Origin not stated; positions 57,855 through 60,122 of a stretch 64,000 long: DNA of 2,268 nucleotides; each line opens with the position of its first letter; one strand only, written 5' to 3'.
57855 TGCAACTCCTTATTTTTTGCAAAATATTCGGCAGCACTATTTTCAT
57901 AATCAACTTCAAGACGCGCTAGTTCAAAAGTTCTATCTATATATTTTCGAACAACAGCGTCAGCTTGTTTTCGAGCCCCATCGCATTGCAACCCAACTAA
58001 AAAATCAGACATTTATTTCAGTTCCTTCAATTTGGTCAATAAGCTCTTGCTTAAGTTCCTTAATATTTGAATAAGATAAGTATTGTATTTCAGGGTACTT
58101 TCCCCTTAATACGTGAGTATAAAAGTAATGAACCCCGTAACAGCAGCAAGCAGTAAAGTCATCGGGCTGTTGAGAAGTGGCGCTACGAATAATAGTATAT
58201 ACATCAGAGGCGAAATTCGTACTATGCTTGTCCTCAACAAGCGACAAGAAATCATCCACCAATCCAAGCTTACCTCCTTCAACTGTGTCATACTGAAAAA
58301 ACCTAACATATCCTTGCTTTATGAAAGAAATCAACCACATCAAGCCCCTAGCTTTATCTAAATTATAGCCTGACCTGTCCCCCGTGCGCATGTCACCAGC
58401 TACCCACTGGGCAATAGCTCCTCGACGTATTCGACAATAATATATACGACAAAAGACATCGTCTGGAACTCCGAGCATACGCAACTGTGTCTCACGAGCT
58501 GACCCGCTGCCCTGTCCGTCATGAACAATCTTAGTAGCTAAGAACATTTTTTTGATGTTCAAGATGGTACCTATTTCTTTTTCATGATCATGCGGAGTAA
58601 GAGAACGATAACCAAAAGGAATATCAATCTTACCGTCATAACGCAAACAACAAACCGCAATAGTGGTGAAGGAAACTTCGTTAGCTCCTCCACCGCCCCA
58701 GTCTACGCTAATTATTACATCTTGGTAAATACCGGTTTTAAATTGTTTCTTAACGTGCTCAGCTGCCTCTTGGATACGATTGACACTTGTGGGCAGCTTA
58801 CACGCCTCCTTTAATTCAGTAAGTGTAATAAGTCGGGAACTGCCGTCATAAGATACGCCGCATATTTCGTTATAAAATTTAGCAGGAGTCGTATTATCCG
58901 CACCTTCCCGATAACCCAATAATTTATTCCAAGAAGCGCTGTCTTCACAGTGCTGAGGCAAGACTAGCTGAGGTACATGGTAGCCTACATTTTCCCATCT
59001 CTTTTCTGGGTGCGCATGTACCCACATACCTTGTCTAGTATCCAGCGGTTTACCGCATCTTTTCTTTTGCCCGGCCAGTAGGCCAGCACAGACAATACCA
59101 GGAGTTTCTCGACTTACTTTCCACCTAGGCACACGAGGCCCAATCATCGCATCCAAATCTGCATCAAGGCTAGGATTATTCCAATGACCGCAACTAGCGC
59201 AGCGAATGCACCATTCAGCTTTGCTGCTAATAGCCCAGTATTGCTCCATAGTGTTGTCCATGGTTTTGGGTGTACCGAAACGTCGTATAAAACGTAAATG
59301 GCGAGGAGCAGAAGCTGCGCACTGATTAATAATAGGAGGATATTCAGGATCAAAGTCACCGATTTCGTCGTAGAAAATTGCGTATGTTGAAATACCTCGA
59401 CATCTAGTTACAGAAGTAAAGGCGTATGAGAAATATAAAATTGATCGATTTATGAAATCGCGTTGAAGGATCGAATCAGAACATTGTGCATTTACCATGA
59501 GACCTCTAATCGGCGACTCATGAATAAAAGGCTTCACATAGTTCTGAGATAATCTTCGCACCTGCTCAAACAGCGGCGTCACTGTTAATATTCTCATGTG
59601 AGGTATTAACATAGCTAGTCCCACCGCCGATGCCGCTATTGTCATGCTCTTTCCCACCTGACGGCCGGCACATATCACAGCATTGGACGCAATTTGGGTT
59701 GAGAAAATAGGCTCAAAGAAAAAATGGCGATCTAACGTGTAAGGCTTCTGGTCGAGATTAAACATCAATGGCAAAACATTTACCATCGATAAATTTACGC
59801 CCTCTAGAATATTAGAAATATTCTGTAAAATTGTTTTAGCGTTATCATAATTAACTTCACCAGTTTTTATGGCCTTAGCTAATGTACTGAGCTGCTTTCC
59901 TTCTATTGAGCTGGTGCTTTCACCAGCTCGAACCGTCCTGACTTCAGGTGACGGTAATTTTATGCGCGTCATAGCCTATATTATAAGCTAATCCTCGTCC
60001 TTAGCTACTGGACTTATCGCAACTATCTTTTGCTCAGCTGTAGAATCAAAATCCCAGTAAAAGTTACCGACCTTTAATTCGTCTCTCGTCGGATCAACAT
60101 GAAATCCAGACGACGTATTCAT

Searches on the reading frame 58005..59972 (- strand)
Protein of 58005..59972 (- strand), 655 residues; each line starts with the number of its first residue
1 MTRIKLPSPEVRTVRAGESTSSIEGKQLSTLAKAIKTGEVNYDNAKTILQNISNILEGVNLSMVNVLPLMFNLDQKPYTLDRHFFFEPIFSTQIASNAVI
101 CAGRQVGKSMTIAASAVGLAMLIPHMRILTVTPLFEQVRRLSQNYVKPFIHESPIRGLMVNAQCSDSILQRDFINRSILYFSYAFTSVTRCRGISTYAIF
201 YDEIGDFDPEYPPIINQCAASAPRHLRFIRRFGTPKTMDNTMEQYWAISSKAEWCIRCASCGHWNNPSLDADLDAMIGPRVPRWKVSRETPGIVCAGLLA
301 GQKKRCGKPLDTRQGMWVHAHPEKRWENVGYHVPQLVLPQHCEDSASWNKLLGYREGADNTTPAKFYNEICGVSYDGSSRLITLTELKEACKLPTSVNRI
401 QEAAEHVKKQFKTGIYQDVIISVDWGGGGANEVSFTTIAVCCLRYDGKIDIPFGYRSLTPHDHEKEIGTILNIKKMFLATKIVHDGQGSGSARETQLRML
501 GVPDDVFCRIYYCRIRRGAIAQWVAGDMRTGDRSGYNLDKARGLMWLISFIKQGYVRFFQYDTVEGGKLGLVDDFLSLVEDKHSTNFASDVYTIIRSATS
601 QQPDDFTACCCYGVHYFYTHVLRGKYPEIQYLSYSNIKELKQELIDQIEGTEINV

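Call 10: search_protein_families(library=phrogs, proteins=[window:58005-59972:-], max_evalue=0.00001)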
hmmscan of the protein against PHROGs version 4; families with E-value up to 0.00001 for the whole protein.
window:58005-59972:- (655 aa): 2 families
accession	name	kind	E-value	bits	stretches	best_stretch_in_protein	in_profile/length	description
phrog_675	-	head and packaging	8.8e-41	140.8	1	60-582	21-514/576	terminase large subunit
phrog_2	-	head and packaging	8.8e-14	52.2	1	82-568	261-570/807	terminase large subunit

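Call 11: search_dna_similar(query=window:58005-59972:-, collection=phages, mode=protein, max_rows=20)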
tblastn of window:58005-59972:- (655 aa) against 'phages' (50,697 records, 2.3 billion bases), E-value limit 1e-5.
Records with a match: 46; places in all: 46; records where one place covers at least 80% of the query: 0.
Best place of each record, by identity: <60% 46.
By first word of the organism name: Bacillus 31; Staphylococcus 7; Vibrio 3; Geobacillus 1; Pectobacterium 1; Salmonella 1; Mammaliicoccus 1; Rossellomorea 1.
By host as written in the record: Bacillus subtilis 13; - 3; Bacillus cereus 3; Bacillus pumilus BL8 3; Mammaliicoccus vitulinus C5817 3; Bacillus cereus BGSC 6E1 2; Bacillus cereus HER1399 2; Bacillus pumilus BL-8 2; and 13 more.
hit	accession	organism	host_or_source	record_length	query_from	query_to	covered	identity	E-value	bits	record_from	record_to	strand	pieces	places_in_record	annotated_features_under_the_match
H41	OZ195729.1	Vibrio phage D69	Seawater and oysters mix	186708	105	535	66%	23.8%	2e-22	108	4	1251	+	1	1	terminase large subunit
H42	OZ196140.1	Vibrio phage D181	Seawater and oysters mix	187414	105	535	66%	23.8%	2e-22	108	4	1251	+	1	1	terminase large subunit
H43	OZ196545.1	Vibrio phage D148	Seawater and oysters mix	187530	105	535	66%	23.8%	2e-22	108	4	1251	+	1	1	terminase large subunit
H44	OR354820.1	Staphylococcus phage Alsa_1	Staphylococcus sp.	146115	22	465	68%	23.1%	1e-9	68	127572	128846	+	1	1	terminase large subunit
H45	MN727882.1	Geobacillus phage GBK1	Geobacillus kaustophilus ATCC 8005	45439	99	494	60%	25.6%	9e-14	81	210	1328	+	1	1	terminase large subunit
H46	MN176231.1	Bacillus phage 276BB001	Bacillus subtilis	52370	99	497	61%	25.2%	2e-14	83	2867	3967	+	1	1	9: terminase large subunit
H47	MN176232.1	Bacillus phage 280BB001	Bacillus subtilis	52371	99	497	61%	25.2%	2e-14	83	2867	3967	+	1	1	9: terminase large subunit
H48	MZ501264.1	Bacillus phage 274BB002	Bacillus subtilis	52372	99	497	61%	25.2%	2e-14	83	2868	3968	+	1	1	9: terminase large subunit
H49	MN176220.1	Bacillus phage 019DV002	Bacillus subtilis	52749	99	497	61%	25.2%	3e-14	83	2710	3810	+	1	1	8: terminase large subunit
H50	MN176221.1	Bacillus phage 019DV004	Bacillus subtilis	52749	99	497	61%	25.2%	3e-14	83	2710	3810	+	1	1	8: terminase large subunit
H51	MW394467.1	Bacillus phage 268TH004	Bacillus subtilis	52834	99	497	61%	25.2%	3e-14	83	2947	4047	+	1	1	10: terminase large subunit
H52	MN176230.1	Bacillus phage 056SW001B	Bacillus subtilis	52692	99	497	61%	25.2%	3e-14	83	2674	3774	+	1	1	8: terminase large subunit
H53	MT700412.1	Bacillus phage 1_ICo-2020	Bacillus sp.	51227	99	509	63%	24.3%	4e-8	63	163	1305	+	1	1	terminase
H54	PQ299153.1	Bacillus phage Jayan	Bacillus licheniformis DSM13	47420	99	494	60%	25.2%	3e-13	80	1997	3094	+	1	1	terminase large subunit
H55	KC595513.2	Bacillus phage Shanette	Bacillus cereus BGSC 6E1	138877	46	513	71%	21.2%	2e-8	64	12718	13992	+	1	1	although not included in this record, this repeat region also exists ... | terminase large subunit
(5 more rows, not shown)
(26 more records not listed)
